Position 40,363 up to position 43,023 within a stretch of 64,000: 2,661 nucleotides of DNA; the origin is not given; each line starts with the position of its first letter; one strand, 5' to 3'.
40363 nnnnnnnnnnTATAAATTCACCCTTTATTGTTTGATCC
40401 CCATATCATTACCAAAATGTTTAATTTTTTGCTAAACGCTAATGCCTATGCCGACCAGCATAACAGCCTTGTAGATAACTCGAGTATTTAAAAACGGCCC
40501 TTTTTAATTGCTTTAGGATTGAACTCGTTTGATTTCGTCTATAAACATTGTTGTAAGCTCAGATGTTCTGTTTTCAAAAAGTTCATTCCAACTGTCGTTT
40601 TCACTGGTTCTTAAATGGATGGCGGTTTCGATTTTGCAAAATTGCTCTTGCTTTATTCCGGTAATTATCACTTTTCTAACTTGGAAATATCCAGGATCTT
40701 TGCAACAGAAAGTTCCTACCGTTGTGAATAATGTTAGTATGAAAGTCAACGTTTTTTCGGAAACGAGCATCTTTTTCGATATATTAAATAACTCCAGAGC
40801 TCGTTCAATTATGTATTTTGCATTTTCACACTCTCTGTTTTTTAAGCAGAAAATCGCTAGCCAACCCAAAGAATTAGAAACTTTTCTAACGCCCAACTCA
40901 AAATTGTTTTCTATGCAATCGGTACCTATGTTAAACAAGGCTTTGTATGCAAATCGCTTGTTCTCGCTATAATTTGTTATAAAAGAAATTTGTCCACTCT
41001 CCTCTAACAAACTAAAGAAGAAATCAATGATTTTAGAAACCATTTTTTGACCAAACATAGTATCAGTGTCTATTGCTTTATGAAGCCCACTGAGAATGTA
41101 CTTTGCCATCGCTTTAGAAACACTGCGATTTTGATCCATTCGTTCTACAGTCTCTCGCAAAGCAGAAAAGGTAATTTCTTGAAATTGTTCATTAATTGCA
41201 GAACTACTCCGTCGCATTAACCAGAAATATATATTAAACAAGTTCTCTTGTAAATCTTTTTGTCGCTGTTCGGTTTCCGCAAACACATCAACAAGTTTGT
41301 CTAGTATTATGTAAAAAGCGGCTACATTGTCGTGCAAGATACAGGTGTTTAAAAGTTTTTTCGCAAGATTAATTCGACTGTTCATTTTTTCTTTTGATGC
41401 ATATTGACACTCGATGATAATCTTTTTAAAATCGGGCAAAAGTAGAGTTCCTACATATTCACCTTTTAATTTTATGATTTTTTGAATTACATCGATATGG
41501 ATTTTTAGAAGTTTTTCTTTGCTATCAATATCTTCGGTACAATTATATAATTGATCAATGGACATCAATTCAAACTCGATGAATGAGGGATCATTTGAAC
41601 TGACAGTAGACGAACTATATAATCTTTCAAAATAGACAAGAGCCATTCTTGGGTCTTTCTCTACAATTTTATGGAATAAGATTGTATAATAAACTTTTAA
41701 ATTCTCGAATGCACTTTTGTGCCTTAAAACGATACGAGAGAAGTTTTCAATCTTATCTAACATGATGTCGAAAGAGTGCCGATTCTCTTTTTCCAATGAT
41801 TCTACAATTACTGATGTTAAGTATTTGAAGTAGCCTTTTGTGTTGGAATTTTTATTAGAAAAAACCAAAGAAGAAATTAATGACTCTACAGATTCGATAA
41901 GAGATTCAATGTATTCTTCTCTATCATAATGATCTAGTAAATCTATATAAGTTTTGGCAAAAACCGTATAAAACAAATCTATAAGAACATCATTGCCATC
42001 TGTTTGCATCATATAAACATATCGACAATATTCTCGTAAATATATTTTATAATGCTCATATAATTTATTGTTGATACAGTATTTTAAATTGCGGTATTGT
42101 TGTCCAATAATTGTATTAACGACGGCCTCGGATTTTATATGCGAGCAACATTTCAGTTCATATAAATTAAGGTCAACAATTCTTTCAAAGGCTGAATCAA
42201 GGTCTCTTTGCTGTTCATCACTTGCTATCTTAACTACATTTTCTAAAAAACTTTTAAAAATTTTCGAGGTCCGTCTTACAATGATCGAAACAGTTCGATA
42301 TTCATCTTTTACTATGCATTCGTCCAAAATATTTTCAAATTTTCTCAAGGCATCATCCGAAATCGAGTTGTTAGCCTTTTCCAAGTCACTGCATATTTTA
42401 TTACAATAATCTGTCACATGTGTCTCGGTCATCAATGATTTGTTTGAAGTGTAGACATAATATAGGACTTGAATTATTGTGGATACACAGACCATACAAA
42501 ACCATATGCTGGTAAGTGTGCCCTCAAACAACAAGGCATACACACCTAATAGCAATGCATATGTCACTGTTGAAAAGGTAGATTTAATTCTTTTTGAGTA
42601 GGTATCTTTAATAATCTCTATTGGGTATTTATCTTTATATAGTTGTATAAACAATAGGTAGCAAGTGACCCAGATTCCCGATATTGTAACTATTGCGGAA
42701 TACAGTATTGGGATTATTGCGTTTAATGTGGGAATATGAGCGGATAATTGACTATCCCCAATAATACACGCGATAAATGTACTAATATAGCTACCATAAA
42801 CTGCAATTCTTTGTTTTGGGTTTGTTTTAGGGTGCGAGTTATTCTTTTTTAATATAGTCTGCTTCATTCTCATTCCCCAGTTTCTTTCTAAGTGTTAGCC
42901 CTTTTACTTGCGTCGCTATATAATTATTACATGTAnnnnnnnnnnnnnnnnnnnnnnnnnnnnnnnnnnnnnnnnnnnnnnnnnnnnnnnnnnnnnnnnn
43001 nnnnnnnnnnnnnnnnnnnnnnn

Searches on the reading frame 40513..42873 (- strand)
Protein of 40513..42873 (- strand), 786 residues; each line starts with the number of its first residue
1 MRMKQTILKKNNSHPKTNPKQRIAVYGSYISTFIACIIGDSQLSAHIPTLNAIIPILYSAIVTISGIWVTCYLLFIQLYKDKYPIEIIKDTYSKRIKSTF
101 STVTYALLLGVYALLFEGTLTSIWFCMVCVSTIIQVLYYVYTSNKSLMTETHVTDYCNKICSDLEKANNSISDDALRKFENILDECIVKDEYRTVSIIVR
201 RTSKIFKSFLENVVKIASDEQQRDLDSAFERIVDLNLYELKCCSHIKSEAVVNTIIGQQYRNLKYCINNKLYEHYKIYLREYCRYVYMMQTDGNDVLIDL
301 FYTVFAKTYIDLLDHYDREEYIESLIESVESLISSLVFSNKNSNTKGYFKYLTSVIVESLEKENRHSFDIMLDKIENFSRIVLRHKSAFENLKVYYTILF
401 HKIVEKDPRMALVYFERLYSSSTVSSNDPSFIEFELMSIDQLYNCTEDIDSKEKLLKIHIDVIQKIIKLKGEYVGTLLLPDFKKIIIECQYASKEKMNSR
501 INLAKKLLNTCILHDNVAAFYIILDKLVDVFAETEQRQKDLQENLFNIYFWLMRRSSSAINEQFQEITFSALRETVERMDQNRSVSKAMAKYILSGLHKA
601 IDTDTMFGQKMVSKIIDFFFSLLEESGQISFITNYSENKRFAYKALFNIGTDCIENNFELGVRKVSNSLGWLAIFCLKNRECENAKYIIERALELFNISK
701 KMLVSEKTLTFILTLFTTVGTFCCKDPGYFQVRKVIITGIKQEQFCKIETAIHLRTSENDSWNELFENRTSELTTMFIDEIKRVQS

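Call 3: search_protein_families(library=pfam, proteins=[window:40513-42873:-], max_evalue=0.01)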
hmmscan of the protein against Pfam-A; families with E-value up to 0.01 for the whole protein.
window:40513-42873:- (786 aa): 0 families

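Call 4: search_protein_families(library=padloc, proteins=[window:40513-42873:-], max_evalue=0.01)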
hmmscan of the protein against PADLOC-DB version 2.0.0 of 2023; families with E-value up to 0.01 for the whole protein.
window:40513-42873:- (786 aa): 0 families

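Call 5: search_protein_families(library=ncbifam, proteins=[window:40513-42873:-], max_evalue=0.01)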
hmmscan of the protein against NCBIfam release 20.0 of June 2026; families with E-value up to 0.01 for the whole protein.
window:40513-42873:- (786 aa): 0 families

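Call 7: find_homologous_proteins(query=window:40513-42873:-)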
Query window:40513-42873:- (786 aa): 4 proteins with E <= 0.001 among 8000 candidates.
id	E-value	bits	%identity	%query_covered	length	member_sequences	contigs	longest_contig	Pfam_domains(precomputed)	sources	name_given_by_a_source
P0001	0.0e+0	1153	68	99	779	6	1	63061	-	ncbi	-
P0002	0.0e+0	1123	67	97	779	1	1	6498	-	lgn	-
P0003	0.0e+0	1017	59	99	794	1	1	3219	-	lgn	-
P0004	9.8e-193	661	43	93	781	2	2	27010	-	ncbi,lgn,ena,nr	ncbi:MAG: hypothetical protein IKU15_09635 [Clostridia bacterium]|nr:hypothetical protein [Clostridi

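Call 8: find_encoding_contigs(protein=P0001, flank=8000, max_places=4)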
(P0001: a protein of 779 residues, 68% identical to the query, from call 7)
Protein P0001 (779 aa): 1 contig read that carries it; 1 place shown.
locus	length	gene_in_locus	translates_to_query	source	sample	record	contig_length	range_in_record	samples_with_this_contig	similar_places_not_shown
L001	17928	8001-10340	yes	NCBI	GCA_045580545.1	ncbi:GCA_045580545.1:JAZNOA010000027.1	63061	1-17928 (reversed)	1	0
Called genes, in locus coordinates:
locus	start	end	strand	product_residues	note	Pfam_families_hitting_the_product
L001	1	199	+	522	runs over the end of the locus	PF01943:Polysacc_synt (weak)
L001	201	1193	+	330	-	PF04432:FrhB_FdhB_C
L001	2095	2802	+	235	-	PF00440:TetR_N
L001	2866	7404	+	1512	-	PF03442:CBM_X2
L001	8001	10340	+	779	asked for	-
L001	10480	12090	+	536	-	PF04542:Sigma70_r2 (weak), PF08281:Sigma70_r4_2, PF04545:Sigma70_r4 (faint)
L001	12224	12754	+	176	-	PF04014:MazE_antitoxin, PF15714:SpoVT_C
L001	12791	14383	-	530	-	PF00009:GTP_EFTU, PF01926:MMR_HSR1 (weak), PF22042:EF-G_D2, PF03144:GTP_EFTU_D2 (weak), PF16658:RF3_C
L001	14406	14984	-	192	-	PF18306:LDcluster4, PF03641:Lysine_decarbox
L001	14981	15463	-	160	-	PF00293:NUDIX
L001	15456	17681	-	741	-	PF00884:Sulfatase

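Call 9: find_encoding_contigs(protein=P0004, flank=8000, max_places=4)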
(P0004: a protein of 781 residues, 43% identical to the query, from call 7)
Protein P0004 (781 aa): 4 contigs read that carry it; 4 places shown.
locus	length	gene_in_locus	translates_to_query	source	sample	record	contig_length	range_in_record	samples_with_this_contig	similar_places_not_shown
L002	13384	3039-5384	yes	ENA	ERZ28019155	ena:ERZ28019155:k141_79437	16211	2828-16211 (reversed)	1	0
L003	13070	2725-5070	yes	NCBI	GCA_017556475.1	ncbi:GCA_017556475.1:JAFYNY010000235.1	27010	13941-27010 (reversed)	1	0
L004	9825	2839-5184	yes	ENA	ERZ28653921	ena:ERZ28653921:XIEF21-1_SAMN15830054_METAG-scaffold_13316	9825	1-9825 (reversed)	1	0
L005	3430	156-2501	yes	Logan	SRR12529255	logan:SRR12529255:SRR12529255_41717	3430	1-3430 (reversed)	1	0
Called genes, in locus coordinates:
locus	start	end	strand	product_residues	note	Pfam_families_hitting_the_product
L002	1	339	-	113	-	?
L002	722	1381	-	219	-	PF01695:IstB_IS21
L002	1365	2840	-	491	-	PF00665:rve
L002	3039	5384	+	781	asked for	-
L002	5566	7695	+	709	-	PF09848:SLFN-g3_helicase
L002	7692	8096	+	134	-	PF00293:NUDIX, PF14815:NUDIX_4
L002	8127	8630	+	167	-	-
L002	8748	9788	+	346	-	-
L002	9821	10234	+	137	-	PF01327:Pep_deformylase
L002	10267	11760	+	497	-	PF12686:DUF3800 (weak)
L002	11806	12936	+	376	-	-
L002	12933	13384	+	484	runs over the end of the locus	-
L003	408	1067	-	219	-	PF01695:IstB_IS21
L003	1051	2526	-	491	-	PF00665:rve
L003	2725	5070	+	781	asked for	-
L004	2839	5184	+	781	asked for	-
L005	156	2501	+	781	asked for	-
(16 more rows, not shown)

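Call 10: find_encoding_contigs(protein=P0002, flank=8000, max_places=3)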
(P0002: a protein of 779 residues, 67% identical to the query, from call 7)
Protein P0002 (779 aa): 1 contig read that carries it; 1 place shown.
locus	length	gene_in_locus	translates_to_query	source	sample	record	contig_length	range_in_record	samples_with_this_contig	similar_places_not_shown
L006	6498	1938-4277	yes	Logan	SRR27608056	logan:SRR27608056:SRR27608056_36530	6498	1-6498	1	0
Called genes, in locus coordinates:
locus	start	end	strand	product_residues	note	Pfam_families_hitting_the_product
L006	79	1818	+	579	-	PF03235:GmrSD_N, PF07510:GmrSD_C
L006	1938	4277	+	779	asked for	-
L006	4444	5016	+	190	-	-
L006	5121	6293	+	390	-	PF18928:DUF5677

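Call 11: find_encoding_contigs(protein=P0003, flank=8000, max_places=3)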
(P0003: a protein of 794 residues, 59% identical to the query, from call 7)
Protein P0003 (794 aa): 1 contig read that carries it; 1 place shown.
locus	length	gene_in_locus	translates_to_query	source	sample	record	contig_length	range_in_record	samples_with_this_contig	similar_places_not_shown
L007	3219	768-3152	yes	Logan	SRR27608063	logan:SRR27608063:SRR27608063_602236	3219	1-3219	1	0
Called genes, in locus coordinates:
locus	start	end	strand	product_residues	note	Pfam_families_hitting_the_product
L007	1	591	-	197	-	?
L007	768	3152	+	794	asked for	-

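Call 22: search_protein_families(library=pfam, proteins=[L001:10480-12090:+, L006:4444-5016:+], max_evalue=0.001)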
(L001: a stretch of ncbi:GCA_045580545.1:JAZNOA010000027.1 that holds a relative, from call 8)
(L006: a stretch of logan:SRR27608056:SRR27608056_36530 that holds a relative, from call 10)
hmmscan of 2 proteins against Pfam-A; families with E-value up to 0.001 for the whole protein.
L001:10480-12090:+ (536 aa): 3 families
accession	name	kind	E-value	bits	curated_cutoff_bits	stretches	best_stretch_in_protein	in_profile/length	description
PF08281.18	Sigma70_r4_2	-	1.1e-10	41.5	25.7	1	117-166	4-53/54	Sigma-70, region 4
PF04542.20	Sigma70_r2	-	3.1e-07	30.5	24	1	17-74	3-62/71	Sigma-70 region 2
PF04545.22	Sigma70_r4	-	1.9e-05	24.5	24.1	1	128-168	9-49/50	Sigma-70, region 4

L006:4444-5016:+ (190 aa): 0 families

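Call 47: search_protein_representatives(alignment_id=A2)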
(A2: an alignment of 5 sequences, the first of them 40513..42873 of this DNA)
Query: 5 sequences, 779 profile positions. Proteins with E-value up to 0.001 (for the whole library): 191; up to 1e-10: 158; up to 1e-30: 89. The best 150 are listed.
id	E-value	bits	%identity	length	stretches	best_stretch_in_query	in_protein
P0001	0.0e+00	1460.4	-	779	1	1-779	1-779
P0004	0.0e+00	1299.7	-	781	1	1-776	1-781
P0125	1.9e-223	760.5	-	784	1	3-778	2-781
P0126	3.5e-211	719.9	-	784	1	12-774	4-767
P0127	2.8e-206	703.8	-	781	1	9-776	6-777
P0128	3.5e-198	677.0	-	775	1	8-777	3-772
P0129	6.8e-188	642.9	-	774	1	12-775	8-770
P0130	1.9e-187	641.5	-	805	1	2-777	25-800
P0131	3.2e-183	627.5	-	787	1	12-775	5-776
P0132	1.1e-182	625.8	-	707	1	69-778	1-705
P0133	5.2e-180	616.9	-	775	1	8-777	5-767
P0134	1.1e-167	576.1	-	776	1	9-778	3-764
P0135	7.7e-162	556.8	-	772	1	6-777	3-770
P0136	8.3e-148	510.4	-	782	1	8-777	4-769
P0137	1.5e-147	509.5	-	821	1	16-778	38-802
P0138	7.3e-146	504.0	-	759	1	12-776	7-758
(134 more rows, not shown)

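Call 48: predict_structure(alignment_id=A2)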
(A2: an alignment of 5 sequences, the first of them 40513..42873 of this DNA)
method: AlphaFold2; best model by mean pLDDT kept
length: 786 residues; sequences in the alignment: 5
mean_pLDDT: 79.2   pTM: 0.65
mean pLDDT of the five models: 79.2, 77.2, 75.2, 74.0, 68.2
residues with pLDDT >= 90: 224; 70-90: 350; 50-70: 187; < 50: 25
segments of 3 or more residues with pLDDT < 50: 1-18, 605-607
pLDDT, mean of each block of 10 residues (from residue 1): 26 36 61 68 58 57 64 65 69 60 63 62 67 64 55 74 63 77 83 82 77 64 74 84 84 89 88 89 85 76 93 81 91 65 74 93 91 90 78 89 91 91 64 89 88 90 90 82 83 83 93 91 93 85 91 74 87 91 83 88 56 87 75 86 91 87 90 90 93 93 87 92 91 94 89 72 75 91 89
secondary structure, 60 per line:
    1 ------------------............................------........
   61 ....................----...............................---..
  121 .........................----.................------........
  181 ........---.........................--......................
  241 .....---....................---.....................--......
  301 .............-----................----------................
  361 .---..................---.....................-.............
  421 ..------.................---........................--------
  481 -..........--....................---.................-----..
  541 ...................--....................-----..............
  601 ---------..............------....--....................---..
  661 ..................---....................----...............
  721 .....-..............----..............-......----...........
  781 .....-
elements in order (helices of 4 or more, strands of 3 or more residues): H19-46 H53-80 H85-115 H119-145 H150-166 H173-188 H192-216 H219-245 H249-268 H272-292 H295-313 H319-334 H345-361 H365-382 H386-406 H408-422 H429-445 H449-472 H482-491 H494-513 H517-533 H539-559 H562-581 H587-600 H610-623 H630-633 H636-655 H659-678 H682-701 H706-725 H727-740 H745-758 H760-765 H770-785

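Call 52: fold_search(model_id=the predicted structure, library=pdb)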
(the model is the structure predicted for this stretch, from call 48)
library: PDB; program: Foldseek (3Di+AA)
matches with E <= 10: 1411; with E <= 0.001: 74
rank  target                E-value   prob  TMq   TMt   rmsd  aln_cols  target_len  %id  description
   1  7rdr_A                3.4e-06  1.00  0.15  0.22  21.7       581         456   11  Circular tandem repeat protein with novel repeat topology and enhanced subunit contact surfaces (released 2021-09-01)
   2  8ga7                  3.8e-06  1.00  0.10  0.13  30.6       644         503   11  Geometrically programmable nanomaterial construction using regularized protein building blocks (released 2024-03-13)
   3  8gel_A                1.9e-05  0.99  0.08  0.11  26.9       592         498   12  Cryo-EM structure of synthetic tetrameric building block sC4 (released 2024-03-13)
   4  6xte_A                2.1e-05  1.00  0.18  0.14  32.7       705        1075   11  Human karyopherin RanBP5 (isoform-1) (released 2020-04-22)
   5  4c0o_A                4.4e-05  1.00  0.16  0.14  38.5       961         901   11  Transportin 3 in complex with phosphorylated ASF/SF2 (released 2014-01-22)
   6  3zjy_B                5.4e-05  1.00  0.16  0.14  38.1       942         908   10  Crystal Structure of Importin 13 - RanGTP - eIF1A complex (released 2013-04-10)
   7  6y5q_u                5.4e-05  1.00  0.14  0.13  31.6       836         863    9  human 17S U2 snRNP (released 2020-06-17)
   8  4buj_B                6.1e-05  0.99  0.14  0.11  21.7       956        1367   12  Crystal structure of the S. cerevisiae Ski2-3-8 complex (released 2013-08-28)
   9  3zjy_G                8.5e-05  1.00  0.20  0.17  31.5       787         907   10  Crystal Structure of Importin 13 - RanGTP - eIF1A complex (released 2013-04-10)
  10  7qdr_B                9.5e-05  1.00  0.15  0.11  27.2       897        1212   10  Apo human SKI complex in the closed state (released 2022-02-02)
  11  4buj_F                9.8e-05  1.00  0.16  0.11  21.2       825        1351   11  Crystal structure of the S. cerevisiae Ski2-3-8 complex (released 2013-08-28)
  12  7onb_C                1.2e-04  0.99  0.13  0.13  33.2       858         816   11  Structure of the U2 5' module of the A3'-SSA complex (released 2021-08-04)
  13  4c0o_B                1.3e-04  1.00  0.18  0.16  38.9       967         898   11  Transportin 3 in complex with phosphorylated ASF/SF2 (released 2014-01-22)
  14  8v3b_a                1.3e-04  1.00  0.14  0.21  22.6       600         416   10  Computational Designed Nanocage O43_129_+4 (released 2024-03-13)
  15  4xri                  1.3e-04  1.00  0.17  0.16  32.8       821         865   11  Crystal Structure of Importin Beta in an Ammonium Sulfate Condition (released 2016-01-27)
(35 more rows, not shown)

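Call 54: find_related_loci(query=A6, collection=metagenome_contigs, flank=6000)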
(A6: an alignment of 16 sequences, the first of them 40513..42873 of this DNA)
Query A6 (786 aa) in metagenome_contigs; peptide patterns used: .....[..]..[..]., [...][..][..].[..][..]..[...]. (x = any residue, [..] = any of these).
555 stretches matched a pattern; 52 encode a relative of the query (tblastn E <= 1e-3); 52 distinct loci.
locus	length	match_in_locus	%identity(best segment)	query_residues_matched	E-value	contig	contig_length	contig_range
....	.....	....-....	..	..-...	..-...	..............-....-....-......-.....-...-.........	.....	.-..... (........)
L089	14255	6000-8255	35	30-778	8e-155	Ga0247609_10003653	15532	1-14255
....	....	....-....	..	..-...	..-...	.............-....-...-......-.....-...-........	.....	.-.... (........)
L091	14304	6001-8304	33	18-783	1e-139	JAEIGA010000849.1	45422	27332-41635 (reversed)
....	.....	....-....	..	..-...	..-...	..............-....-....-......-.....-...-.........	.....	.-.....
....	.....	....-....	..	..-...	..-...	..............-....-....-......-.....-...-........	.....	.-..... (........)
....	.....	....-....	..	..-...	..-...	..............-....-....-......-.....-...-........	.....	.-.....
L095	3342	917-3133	30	46-782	6e-107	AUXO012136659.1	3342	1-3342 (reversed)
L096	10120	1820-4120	29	22-783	2e-104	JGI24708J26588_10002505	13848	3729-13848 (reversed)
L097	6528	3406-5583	28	54-786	4e-100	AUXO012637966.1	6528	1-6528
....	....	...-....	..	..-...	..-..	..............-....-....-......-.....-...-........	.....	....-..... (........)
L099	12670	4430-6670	28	34-782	6e-92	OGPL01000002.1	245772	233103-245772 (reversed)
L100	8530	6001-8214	28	44-782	8e-86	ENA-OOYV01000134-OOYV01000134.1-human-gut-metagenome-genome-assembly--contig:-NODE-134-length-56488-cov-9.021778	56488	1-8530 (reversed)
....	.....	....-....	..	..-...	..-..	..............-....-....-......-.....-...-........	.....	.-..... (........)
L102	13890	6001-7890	28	151-782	2e-71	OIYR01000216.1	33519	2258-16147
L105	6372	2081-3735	30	220-782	6e-58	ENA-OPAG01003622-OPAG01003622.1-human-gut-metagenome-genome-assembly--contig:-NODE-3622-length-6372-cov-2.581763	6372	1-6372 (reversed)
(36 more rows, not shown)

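Call 62: search_protein_families(library=padloc, alignment_id=A5, max_evalue=0.001)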
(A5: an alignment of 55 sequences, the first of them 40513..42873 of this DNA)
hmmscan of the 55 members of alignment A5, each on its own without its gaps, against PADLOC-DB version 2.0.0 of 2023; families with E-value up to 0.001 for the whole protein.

A. member 1, window:40513-42873:- (786 aa): 0 families

B. families by the number of members that match (of 55 scanned): 0 families

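Call 63: search_protein_families(library=pfam, alignment_id=A5, max_evalue=0.001)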
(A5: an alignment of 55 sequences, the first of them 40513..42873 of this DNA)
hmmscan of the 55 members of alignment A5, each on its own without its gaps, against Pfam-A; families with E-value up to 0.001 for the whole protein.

A. member 1, window:40513-42873:- (786 aa): 0 families

B. families by the number of members that match (of 55 scanned): 1 family
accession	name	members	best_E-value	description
PF10011.15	DUF2254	1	0.00022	Predicted membrane protein (DUF2254)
